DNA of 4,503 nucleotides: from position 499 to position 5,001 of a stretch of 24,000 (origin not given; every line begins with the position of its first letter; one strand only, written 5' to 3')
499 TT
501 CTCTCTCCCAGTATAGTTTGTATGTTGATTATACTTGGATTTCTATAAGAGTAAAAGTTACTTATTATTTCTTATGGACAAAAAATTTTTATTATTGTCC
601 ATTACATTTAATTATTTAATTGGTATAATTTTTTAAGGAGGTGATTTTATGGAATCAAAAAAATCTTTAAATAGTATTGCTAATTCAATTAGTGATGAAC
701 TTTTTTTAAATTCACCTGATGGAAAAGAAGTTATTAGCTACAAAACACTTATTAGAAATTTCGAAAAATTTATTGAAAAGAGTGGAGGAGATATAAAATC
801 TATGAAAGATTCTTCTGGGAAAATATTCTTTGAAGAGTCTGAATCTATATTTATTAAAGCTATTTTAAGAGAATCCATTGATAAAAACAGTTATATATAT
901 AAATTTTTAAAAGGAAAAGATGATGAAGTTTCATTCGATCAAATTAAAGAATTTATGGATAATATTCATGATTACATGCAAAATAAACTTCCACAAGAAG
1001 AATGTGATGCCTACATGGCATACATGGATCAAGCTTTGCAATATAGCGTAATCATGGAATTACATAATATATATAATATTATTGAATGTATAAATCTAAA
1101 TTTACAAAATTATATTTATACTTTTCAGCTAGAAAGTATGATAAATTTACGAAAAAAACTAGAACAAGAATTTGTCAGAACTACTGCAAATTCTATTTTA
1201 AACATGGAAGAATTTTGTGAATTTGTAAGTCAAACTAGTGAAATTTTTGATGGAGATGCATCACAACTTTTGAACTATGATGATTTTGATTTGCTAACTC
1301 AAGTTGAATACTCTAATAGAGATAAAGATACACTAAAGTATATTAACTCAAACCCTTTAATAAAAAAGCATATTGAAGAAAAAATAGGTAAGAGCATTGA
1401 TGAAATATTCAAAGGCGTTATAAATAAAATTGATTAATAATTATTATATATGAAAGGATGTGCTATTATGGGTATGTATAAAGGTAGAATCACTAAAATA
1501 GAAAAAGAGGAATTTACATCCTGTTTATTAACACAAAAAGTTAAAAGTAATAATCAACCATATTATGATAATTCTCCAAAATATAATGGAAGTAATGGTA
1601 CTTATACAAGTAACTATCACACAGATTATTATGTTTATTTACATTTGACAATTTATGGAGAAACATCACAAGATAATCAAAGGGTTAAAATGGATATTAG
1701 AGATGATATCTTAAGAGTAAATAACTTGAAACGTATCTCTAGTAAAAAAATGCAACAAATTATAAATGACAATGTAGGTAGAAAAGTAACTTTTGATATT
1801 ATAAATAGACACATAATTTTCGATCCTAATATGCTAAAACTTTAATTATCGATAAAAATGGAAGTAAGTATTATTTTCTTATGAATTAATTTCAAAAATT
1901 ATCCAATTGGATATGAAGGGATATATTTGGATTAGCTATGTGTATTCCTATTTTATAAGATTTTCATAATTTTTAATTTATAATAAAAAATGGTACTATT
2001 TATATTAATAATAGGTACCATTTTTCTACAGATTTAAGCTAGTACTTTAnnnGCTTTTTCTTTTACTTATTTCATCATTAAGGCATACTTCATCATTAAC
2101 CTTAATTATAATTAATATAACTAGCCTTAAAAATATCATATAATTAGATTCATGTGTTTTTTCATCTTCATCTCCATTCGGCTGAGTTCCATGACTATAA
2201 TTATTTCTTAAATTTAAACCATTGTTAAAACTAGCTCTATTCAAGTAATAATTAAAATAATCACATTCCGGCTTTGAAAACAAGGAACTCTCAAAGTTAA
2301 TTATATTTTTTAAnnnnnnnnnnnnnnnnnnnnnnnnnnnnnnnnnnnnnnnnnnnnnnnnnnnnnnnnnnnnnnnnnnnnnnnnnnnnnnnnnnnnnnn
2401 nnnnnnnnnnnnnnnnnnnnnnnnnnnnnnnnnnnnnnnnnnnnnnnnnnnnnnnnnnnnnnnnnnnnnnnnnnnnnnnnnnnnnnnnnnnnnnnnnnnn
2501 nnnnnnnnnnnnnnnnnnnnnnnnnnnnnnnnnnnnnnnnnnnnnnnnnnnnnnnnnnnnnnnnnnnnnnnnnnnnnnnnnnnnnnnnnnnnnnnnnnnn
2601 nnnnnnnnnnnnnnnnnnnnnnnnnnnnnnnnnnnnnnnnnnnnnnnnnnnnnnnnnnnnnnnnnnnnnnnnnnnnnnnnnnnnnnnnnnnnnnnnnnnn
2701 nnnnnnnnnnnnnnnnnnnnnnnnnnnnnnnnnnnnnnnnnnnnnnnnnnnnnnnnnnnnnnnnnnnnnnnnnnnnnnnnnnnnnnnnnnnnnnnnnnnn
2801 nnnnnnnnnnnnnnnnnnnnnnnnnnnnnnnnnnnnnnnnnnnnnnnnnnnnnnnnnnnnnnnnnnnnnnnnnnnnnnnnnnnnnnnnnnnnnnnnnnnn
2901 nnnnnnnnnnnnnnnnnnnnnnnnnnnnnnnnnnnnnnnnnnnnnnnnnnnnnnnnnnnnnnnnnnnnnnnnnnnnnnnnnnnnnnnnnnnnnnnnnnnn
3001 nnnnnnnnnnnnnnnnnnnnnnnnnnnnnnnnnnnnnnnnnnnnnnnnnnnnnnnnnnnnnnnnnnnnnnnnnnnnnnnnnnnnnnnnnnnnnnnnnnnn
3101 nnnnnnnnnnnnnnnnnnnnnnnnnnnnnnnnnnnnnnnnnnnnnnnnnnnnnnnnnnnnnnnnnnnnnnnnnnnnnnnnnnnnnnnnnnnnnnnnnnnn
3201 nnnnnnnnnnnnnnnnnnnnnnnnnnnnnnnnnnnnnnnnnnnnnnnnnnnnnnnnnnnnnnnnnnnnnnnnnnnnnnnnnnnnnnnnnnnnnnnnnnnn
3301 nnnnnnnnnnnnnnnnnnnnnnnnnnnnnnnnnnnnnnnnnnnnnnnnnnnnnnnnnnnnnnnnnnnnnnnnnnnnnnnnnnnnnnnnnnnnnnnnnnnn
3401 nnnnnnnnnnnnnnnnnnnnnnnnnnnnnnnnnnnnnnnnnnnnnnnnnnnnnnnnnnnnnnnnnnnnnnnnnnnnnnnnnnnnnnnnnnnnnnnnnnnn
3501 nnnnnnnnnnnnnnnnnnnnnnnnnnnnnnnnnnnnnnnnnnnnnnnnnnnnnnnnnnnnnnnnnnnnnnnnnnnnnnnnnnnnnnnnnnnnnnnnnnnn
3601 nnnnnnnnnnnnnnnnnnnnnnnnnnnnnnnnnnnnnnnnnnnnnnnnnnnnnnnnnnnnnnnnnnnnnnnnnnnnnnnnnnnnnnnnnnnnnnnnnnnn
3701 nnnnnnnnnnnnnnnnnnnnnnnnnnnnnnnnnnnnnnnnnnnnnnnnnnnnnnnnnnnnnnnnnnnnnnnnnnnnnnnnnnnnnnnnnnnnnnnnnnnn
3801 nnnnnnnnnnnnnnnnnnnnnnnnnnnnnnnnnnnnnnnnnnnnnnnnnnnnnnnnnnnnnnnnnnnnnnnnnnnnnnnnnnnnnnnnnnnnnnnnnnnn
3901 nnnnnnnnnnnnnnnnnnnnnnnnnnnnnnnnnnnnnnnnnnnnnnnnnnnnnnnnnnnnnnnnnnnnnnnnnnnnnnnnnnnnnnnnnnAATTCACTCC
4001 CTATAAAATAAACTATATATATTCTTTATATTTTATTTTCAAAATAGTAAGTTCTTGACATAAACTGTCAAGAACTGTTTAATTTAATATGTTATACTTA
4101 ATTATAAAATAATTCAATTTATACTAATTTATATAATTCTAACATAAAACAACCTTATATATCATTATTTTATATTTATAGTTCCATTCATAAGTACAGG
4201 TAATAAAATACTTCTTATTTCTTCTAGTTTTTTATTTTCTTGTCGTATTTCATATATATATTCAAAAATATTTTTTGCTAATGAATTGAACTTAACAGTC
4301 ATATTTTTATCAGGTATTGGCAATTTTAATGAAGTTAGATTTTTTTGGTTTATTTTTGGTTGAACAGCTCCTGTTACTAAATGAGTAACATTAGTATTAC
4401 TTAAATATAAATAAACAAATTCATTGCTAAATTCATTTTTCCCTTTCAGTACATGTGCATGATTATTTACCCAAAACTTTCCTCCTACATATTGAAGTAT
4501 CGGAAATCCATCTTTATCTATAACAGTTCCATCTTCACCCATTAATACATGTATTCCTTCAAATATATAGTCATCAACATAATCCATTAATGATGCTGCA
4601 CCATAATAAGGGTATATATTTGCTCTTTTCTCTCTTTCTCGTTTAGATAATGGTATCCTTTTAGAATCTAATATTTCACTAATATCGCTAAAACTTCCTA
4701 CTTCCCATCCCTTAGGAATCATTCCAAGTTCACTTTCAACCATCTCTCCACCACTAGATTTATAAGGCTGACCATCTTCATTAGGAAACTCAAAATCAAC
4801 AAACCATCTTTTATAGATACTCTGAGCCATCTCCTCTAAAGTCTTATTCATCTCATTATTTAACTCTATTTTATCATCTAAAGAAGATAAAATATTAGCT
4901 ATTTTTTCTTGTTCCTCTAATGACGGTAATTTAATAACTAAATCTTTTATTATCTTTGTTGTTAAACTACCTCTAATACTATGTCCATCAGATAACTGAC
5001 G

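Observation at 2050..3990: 646-aa orphan protein with a C-terminal Rx4H (HEPN-like) motif in the 'PrrC slot' of a type I R-M operon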

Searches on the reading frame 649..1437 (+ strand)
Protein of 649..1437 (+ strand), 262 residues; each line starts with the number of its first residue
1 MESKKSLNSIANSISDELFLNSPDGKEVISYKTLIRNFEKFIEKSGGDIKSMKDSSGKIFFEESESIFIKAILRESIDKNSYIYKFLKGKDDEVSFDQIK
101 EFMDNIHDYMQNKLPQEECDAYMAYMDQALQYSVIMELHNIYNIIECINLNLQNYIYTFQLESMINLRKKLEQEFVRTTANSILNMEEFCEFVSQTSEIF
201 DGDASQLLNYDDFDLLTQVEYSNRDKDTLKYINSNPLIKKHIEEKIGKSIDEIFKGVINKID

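Call 18: search_protein_families(library=pfam, proteins=[window:649-1437:+], max_evalue=0.01)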
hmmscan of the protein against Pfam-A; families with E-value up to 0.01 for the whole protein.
window:649-1437:+ (262 aa): 1 family
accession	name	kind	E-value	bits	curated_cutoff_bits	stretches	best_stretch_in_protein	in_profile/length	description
PF08559.15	Cut8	-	0.005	16.9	26.2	0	98-132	128-164/241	Cut8, nuclear proteasome tether protein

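Call 76: search_protein_families(library=padloc, proteins=[window:649-1437:+], max_evalue=0.001)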
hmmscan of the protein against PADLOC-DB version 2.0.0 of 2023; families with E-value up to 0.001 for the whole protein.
window:649-1437:+ (262 aa): 0 families

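Call 92: search_protein_families(library=phrogs, proteins=[window:649-1437:+, L092:12794-14785:+], max_evalue=0.01)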
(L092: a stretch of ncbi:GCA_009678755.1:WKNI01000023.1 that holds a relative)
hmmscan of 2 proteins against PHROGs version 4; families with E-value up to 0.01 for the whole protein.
window:649-1437:+ (262 aa): 0 families

L092:12794-14785:+ (664 aa): 2 families
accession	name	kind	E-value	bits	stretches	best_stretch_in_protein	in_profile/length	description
phrog_2695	-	unknown function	4e-34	119.5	1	16-249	10-241/531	-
phrog_7567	-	unknown function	7.3e-17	62.2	1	13-328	9-296/434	-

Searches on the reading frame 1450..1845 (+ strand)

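Call 18: search_protein_families(library=pfam, proteins=[window:1450-1845:+], max_evalue=0.01)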
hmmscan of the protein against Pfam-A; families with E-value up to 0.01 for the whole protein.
window:1450-1845:+ (131 aa): 1 family
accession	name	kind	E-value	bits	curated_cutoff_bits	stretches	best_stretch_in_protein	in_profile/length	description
PF09111.16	SLIDE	-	0.0073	16.8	24.8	0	15-87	12-85/116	SLIDE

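Call 76: search_protein_families(library=padloc, proteins=[window:1450-1845:+], max_evalue=0.001)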
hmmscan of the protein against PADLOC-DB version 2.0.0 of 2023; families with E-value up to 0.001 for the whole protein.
window:1450-1845:+ (131 aa): 0 families

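Call 92: search_protein_families(library=phrogs, proteins=[window:1450-1845:+, L092:12794-14785:+], max_evalue=0.01)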
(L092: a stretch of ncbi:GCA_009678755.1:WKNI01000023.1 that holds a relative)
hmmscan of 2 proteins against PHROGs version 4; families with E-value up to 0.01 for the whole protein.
window:1450-1845:+ (131 aa): 0 families

L092:12794-14785:+ (664 aa): 2 families
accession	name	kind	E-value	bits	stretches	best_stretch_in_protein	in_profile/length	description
phrog_2695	-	unknown function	4e-34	119.5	1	16-249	10-241/531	-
phrog_7567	-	unknown function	7.3e-17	62.2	1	13-328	9-296/434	-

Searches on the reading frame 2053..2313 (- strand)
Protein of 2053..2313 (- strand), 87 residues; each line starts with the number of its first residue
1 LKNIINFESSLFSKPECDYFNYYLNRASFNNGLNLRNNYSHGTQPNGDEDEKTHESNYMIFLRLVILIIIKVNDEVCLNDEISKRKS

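Call 97: search_solved_structures(query=A5, max_evalue=10, show_alignments=5)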
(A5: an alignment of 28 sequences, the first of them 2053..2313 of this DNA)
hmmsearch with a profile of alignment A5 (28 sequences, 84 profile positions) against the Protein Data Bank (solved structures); distinct sequences matched with E-value up to 10: 1.
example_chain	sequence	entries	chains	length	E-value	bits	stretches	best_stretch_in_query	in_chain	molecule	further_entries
5h6z_A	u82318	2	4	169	1.7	11.5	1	31-76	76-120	SET domain-containing protein 7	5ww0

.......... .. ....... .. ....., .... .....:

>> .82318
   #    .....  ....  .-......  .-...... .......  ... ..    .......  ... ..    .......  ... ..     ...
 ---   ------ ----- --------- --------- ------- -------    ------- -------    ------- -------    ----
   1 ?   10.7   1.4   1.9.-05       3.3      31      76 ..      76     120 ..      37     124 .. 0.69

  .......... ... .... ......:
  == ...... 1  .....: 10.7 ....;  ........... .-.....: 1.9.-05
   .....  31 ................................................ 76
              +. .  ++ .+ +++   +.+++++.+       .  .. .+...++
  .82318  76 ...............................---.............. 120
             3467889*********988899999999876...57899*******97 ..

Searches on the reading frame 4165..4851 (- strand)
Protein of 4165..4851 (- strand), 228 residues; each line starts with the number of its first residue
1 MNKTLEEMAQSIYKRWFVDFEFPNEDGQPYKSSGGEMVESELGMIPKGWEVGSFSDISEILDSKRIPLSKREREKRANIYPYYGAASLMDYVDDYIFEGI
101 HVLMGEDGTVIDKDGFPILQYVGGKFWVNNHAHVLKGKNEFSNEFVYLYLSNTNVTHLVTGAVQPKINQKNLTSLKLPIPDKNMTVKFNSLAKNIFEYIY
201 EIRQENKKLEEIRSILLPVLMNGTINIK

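Call 18: search_protein_families(library=pfam, proteins=[window:4165-4851:-], max_evalue=0.01)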
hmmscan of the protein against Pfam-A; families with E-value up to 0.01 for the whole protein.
window:4165-4851:- (228 aa): 1 family
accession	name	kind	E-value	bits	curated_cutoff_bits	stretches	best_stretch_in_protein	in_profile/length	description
PF01420.25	Methylase_S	-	2.8e-18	67.1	22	1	46-189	1-142/168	Type I restriction modification DNA specificity domain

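Call 76: search_protein_families(library=padloc, proteins=[window:4165-4851:-], max_evalue=0.001)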
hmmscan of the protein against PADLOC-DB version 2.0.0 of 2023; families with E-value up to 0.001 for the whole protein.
window:4165-4851:- (228 aa): 63 families (the best 25 are shown)
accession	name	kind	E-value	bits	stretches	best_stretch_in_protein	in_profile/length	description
PDLC03164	Specificity_I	-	1.7e-64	216.7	1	4-227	179-396/409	Type I specificity subunit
PDLC03068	Specificity_I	-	4e-61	205.3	1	1-228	175-398/403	Type I specificity subunit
PDLC03082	Specificity_I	-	2.1e-59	199.8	1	35-226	175-367/368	Type I specificity subunit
PDLC03099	Specificity_I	-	9.8e-53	177.7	3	54-187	10-135/405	Type I specificity subunit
PDLC03089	Specificity_I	-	8e-52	174.8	1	1-228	178-436/446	Type I specificity subunit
PDLC03066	Specificity_I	-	1.4e-35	121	1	1-227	194-434/441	Type I specificity subunit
PDLC03019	MTase_I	-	1.1e-33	114.6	1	3-227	687-925/932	Type I methyltransferase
PDLC03188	Specificity_I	-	9.6e-32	108.4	1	47-220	261-436/458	Type I specificity subunit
PDLC03092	Specificity_I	-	9.8e-28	95.6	2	140-226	305-396/397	Type I specificity subunit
PDLC03086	Specificity_I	-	2.2e-27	94.2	3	125-227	341-446/458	Type I specificity subunit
PDLC03138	Specificity_I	-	4.1e-26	90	1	1-57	257-313/485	Type I specificity subunit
PDLC03168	Specificity_I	-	1.2e-25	89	2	37-226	243-445/459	Type I specificity subunit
PDLC03163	Specificity_I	-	3e-23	80.6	1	4-227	186-420/434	Type I specificity subunit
PDLC03135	Specificity_I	-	9.6e-23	78.7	1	2-227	162-394/595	Type I specificity subunit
PDLC03154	Specificity_I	-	7.5e-20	69.8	1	2-227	174-395/406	Type I specificity subunit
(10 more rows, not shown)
